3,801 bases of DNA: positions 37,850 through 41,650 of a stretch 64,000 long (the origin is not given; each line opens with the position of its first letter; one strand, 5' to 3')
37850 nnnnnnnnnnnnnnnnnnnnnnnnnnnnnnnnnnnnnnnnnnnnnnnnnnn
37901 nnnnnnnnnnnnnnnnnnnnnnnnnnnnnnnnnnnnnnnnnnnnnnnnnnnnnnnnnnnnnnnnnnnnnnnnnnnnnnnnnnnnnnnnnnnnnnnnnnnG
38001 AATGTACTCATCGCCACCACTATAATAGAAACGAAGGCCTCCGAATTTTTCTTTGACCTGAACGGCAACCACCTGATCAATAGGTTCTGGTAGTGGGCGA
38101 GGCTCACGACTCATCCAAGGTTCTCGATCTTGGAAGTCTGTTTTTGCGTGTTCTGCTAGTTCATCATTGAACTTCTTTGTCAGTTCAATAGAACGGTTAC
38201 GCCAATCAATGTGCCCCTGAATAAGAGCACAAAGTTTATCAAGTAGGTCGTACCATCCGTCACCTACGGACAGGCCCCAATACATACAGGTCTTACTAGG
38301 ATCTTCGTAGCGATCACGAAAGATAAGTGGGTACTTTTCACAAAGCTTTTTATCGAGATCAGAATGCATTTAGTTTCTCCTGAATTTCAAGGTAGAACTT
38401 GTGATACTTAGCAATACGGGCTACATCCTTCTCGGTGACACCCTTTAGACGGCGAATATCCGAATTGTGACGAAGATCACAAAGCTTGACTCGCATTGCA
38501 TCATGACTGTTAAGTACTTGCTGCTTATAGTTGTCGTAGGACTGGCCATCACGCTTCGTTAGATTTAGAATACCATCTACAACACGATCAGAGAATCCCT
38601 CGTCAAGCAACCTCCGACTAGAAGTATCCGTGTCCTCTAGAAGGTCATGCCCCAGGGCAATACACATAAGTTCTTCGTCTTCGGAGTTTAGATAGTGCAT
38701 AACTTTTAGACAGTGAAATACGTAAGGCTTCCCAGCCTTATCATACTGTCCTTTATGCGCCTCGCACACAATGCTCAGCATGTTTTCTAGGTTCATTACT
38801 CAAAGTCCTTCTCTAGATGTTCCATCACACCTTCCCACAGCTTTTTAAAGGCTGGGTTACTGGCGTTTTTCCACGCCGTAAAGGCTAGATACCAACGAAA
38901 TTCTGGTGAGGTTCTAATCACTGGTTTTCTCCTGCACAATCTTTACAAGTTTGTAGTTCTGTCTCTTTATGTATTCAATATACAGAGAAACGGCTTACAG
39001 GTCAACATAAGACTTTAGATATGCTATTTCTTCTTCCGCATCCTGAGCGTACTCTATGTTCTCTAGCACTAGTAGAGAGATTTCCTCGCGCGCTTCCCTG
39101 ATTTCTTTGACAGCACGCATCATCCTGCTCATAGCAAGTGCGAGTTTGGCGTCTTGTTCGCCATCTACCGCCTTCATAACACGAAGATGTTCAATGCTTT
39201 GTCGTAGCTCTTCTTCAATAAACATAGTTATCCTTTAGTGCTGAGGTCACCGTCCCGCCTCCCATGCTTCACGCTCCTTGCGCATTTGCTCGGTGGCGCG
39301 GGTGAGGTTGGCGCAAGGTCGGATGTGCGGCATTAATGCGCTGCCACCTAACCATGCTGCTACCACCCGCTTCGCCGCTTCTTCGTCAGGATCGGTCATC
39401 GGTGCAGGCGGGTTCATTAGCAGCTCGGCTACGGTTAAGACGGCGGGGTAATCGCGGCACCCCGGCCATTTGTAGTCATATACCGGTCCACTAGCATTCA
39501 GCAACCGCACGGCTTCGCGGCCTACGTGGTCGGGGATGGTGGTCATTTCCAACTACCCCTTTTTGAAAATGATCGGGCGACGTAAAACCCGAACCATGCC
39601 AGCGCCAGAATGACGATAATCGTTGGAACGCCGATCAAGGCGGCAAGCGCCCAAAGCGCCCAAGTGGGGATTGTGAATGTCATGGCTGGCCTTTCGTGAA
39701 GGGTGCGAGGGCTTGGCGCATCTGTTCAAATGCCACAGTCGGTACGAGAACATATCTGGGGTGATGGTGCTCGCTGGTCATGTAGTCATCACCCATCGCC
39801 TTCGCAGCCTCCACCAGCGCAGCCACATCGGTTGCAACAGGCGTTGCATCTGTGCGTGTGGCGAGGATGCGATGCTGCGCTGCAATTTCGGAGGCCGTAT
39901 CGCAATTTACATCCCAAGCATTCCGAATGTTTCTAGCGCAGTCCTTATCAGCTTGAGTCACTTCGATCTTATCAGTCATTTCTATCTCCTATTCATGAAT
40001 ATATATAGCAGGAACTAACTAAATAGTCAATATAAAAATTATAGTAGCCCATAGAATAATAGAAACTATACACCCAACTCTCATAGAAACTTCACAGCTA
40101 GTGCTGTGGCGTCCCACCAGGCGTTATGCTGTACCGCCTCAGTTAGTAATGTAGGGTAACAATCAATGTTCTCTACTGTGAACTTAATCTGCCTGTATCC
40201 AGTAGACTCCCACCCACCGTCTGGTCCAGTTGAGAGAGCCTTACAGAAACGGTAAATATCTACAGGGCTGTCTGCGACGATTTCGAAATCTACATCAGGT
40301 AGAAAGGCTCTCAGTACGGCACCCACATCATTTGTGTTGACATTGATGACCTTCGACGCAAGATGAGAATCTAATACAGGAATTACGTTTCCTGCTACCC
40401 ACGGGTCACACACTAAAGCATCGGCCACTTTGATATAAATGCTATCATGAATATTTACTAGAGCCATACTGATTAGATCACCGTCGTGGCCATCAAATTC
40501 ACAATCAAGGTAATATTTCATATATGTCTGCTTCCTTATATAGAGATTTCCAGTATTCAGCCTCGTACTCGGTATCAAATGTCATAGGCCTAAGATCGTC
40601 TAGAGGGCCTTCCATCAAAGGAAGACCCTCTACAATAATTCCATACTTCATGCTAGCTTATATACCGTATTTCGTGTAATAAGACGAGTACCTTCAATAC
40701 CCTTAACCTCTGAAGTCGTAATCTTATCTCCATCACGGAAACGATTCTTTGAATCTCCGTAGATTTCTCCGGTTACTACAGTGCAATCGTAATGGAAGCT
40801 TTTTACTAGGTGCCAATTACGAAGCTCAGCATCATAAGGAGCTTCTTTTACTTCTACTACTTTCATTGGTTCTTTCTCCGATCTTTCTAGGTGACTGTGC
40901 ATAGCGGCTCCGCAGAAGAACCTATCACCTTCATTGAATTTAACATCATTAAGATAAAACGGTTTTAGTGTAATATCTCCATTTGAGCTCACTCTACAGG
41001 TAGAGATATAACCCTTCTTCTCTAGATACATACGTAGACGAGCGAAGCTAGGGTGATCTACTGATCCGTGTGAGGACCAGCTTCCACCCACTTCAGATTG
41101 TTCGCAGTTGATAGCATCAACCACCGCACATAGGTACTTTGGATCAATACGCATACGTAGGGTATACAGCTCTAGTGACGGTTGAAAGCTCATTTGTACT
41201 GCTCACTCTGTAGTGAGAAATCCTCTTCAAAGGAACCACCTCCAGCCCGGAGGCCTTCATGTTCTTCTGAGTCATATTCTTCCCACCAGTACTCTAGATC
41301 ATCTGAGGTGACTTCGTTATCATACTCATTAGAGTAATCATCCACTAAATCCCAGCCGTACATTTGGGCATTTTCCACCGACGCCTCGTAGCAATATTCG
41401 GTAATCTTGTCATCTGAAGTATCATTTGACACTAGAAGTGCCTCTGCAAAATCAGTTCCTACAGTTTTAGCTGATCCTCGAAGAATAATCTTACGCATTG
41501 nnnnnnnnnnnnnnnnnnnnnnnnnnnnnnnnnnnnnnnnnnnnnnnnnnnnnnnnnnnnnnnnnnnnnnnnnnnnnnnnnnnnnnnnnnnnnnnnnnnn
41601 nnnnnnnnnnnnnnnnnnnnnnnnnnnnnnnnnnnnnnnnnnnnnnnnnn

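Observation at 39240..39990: A 750-bp three-gene islet of markedly higher GC content (about 58% versus 38%), likely horizontally acquired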

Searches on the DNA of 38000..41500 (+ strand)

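Call 4: search_dna_similar(query=window:38000-41500:+, collection=phages, mode=near, max_rows=40)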
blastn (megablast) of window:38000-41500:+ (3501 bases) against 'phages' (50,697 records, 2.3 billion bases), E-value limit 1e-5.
No match.

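Call 10: search_dna_similar(query=window:39230-39995:+, collection=phages, mode=distant, max_rows=30)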
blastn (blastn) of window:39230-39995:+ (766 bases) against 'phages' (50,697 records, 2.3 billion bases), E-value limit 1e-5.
No match.

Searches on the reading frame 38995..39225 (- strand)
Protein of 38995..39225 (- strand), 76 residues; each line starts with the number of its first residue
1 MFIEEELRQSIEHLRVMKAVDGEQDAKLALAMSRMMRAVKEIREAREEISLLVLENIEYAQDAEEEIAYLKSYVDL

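Call 5: search_protein_families(library=pfam, proteins=[window:38995-39225:-], max_evalue=1)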
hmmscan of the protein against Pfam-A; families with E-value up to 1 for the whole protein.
window:38995-39225:- (76 aa): 0 families

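Call 6: search_protein_families(library=phrogs, proteins=[window:38995-39225:-], max_evalue=1)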
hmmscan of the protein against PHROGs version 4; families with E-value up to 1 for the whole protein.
window:38995-39225:- (76 aa): 2 families
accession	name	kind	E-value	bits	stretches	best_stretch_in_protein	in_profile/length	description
phrog_37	-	connector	0.1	13.8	1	7-66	59-118/133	tail terminator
phrog_26580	-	unknown function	0.41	9.6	1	5-64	132-189/924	-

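Call 34: find_encoding_contigs(protein=window:38995-39225:-, flank=4000, max_places=8)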
Protein window:38995-39225:- (76 aa): 6 contigs read that carry it; 3 places shown.
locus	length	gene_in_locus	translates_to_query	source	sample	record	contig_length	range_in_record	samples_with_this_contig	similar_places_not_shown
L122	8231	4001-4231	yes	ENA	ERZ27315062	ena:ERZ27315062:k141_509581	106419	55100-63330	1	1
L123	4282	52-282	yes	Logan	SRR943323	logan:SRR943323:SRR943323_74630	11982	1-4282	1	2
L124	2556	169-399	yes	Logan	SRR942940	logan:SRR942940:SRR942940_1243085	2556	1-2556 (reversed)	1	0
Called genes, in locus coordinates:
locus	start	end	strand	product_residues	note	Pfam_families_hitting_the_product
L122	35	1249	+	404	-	PF09511:RNA_lig_T4_1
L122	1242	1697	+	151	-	PF13671:AAA_33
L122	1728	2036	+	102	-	-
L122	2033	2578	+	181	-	-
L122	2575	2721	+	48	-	-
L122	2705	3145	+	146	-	-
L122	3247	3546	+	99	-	-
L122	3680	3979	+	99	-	-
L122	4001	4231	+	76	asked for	-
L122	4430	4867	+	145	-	-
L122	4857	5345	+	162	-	-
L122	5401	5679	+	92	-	-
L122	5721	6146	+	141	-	-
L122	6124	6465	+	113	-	-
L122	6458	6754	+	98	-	-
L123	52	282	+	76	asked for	-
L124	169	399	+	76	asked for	-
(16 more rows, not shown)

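Call 88: find_related_loci(query=window:38995-39225:-, collection=viral_contigs, flank=5000)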
Query window:38995-39225:- (76 aa) in viral_contigs; peptide patterns used: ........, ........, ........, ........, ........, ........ (x = any residue, [..] = any of these).
30 stretches matched a pattern, but none encodes a relative of the query by tblastn (E <= 1e-3).
